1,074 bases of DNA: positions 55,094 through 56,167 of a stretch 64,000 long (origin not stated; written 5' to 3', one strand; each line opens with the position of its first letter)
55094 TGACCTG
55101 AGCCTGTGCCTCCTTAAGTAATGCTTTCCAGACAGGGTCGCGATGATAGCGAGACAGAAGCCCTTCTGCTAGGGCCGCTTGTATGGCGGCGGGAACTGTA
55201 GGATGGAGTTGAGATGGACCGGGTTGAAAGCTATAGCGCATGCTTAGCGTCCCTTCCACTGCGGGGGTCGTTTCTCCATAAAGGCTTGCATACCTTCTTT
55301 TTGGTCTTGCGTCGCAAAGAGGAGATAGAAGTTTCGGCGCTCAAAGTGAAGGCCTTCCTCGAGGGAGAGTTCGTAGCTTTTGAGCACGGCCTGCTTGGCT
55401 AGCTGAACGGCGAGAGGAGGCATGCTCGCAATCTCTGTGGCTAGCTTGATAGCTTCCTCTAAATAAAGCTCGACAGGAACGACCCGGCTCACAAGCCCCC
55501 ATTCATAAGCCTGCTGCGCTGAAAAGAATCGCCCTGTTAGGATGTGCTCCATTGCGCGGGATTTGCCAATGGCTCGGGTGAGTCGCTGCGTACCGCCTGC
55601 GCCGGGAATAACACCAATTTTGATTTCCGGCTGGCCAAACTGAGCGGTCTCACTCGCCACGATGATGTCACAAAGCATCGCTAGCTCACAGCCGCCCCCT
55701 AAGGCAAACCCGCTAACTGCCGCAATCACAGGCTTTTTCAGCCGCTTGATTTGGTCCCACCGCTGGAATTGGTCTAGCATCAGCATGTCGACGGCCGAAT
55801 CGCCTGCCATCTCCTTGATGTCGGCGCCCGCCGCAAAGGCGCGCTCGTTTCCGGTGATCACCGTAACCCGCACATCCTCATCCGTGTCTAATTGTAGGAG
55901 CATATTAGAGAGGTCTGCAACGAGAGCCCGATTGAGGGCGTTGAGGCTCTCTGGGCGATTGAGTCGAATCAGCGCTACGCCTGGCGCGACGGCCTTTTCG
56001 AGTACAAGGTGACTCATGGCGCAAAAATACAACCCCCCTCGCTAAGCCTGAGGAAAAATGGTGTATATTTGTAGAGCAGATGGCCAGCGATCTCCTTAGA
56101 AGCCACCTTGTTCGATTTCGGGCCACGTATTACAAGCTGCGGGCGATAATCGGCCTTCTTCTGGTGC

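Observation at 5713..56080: Pervasive leaderless architecture: -7 promoter element sits 3-8 nt before the start codon of 17 genes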

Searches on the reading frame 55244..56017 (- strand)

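Call 38: search_protein_families(library=pfam, proteins=[window:55244-56017:-])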
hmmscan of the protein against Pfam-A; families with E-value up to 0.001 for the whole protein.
window:55244-56017:- (257 aa): 3 families
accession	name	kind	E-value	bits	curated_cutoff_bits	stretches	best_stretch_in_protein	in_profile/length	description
PF00378.25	ECH_1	-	6.3e-84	281.7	27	1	13-256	5-250/251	Enoyl-CoA hydratase/isomerase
PF16113.10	ECH_2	-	8.2e-39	134.5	27.2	1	15-183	2-175/335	Enoyl-CoA hydratase/isomerase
PF01343.23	Peptidase_S49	-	0.00012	22.5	24.9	0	91-128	3-40/154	Peptidase family S49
